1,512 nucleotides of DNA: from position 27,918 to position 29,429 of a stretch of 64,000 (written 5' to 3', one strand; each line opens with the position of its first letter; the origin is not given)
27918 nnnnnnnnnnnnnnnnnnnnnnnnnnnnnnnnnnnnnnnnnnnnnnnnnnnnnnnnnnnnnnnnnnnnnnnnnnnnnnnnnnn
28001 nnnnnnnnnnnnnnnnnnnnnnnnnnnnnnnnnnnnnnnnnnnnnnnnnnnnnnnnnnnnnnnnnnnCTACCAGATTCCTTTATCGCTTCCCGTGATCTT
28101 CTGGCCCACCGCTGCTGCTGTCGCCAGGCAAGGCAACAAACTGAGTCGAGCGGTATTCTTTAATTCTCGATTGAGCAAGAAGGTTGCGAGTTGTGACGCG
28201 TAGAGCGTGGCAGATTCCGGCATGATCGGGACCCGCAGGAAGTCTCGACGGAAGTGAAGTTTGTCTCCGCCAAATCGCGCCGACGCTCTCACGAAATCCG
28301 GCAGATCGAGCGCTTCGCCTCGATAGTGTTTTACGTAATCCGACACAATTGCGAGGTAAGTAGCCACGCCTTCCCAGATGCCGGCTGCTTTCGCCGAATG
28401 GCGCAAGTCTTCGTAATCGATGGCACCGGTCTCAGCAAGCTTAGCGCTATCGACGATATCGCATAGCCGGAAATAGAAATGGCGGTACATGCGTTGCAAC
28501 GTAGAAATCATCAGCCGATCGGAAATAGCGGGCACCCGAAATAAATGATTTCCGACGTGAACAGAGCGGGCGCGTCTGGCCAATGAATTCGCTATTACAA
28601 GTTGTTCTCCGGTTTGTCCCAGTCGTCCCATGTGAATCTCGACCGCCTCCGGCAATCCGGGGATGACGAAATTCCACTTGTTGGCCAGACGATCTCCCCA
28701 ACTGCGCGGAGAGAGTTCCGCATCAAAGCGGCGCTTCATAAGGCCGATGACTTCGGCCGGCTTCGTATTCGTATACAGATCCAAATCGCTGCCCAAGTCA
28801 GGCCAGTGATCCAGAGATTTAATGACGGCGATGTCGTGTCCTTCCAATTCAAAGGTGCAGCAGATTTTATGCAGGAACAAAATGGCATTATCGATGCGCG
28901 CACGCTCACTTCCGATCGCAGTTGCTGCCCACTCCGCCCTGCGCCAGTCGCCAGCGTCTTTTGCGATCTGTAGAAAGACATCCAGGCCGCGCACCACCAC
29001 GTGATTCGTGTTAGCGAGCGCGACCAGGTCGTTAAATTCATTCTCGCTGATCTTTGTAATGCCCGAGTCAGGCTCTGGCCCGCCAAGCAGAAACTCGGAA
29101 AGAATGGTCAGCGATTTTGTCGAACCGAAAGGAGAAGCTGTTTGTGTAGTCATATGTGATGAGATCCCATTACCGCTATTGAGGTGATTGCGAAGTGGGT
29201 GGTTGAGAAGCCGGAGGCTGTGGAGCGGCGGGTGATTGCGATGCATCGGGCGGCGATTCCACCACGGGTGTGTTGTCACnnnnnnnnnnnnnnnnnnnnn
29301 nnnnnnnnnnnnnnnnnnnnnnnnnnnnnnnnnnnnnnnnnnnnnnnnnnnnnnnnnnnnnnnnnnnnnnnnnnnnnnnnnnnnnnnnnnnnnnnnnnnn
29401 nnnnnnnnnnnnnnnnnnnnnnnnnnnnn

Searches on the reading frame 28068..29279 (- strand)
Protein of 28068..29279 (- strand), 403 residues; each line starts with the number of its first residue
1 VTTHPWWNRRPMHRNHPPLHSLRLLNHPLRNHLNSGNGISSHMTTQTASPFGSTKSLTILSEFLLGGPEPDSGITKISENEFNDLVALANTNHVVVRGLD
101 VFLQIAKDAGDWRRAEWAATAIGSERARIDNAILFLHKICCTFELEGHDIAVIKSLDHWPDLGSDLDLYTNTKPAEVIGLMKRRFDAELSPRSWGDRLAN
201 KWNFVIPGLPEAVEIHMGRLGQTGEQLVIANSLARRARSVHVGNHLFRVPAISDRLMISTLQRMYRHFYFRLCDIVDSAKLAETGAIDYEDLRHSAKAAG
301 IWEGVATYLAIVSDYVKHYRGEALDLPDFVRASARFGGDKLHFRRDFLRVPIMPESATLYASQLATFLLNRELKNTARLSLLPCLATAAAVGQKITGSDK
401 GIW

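Call 61: search_protein_families(library=pfam, proteins=[window:28068-29279:-], max_evalue=0.1)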
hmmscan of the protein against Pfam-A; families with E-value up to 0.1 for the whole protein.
window:28068-29279:- (403 aa): 1 family
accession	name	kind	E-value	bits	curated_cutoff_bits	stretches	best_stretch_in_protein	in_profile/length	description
PF14420.11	Clr5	-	0.072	13.7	22.3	0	167-204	14-52/54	Clr5 domain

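Call 64: search_protein_families(library=ncbifam, proteins=[window:28068-29279:-], max_evalue=0.01)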
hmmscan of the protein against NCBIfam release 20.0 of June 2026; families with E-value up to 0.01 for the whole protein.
window:28068-29279:- (403 aa): 0 families
